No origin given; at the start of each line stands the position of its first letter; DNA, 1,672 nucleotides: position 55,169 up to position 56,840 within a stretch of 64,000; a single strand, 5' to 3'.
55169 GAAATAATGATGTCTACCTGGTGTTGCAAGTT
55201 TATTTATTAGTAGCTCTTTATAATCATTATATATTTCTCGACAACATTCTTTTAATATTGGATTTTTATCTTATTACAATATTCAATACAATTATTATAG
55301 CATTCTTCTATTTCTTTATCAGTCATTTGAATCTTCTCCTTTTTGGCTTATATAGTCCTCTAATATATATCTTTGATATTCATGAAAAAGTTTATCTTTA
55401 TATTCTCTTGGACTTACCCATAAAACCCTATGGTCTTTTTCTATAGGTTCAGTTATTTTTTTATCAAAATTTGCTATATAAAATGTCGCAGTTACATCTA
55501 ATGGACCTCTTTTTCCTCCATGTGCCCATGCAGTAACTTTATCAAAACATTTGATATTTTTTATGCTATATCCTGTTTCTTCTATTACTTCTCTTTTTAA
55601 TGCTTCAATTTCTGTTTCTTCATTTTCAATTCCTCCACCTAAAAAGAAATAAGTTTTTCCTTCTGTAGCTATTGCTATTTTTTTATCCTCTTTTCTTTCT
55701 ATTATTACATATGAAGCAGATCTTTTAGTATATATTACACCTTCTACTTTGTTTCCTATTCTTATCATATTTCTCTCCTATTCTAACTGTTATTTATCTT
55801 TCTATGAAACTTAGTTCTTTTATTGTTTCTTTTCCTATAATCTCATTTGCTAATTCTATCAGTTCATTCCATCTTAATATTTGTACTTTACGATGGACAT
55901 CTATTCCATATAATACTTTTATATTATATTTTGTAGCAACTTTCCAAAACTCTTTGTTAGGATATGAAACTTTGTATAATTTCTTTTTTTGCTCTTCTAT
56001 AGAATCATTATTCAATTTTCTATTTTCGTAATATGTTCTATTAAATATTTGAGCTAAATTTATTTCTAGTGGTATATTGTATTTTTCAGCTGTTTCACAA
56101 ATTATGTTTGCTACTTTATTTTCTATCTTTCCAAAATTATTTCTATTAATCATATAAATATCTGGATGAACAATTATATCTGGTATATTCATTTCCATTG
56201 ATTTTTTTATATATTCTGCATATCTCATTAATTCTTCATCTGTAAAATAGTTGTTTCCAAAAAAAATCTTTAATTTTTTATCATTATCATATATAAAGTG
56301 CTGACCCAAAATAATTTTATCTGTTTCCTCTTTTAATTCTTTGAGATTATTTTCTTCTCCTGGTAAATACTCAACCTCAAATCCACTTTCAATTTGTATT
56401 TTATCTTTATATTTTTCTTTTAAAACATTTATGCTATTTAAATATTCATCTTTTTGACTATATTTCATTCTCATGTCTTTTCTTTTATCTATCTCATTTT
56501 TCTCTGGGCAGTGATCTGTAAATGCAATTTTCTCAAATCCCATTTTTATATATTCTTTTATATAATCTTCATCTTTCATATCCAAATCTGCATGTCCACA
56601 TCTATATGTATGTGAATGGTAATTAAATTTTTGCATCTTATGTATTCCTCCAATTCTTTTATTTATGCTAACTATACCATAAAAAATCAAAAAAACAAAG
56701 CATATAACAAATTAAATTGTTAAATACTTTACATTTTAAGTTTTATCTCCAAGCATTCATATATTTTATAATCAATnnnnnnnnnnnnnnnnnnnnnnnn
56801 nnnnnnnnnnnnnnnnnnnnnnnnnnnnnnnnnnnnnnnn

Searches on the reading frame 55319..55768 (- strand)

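Call 3: search_protein_families(library=pfam, proteins=[window:55319-55768:-], max_evalue=0.1)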
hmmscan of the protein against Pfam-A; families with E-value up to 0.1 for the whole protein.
window:55319-55768:- (149 aa): 4 families
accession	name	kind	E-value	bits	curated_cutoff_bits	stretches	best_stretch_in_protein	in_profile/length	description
PF00293.34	NUDIX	-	2.4e-12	47.4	21.1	1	21-138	8-133/134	NUDIX domain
PF22327.2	Nudt16-like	-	0.0091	16.4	27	1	42-111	37-105/161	U8 snoRNA-decapping enzyme-like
PF04069.17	OpuAC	-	0.043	13.9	21.2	1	51-127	13-88/257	Substrate binding domain of ABC-type glycine betaine transport system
PF23159.1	WH_Rok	-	0.092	13.3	27.6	0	50-74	14-38/58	Repressor Rok winged helix domain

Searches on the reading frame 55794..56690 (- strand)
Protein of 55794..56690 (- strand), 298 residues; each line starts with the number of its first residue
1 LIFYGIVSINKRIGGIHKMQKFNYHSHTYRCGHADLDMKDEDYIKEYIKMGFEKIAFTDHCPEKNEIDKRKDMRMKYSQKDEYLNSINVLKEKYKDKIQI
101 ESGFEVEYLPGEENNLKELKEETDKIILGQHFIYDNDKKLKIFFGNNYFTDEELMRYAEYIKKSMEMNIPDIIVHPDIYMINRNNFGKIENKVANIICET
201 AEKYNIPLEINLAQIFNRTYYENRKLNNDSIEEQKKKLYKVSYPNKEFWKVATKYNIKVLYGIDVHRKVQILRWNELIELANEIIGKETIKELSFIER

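Call 3: search_protein_families(library=pfam, proteins=[window:55794-56690:-], max_evalue=0.1)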
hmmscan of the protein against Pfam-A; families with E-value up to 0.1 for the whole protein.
window:55794-56690:- (298 aa): 1 family
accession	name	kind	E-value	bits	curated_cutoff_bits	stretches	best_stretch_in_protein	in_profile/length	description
PF02811.25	PHP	-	1.2e-13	52.2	26.4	1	24-211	2-162/164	PHP domain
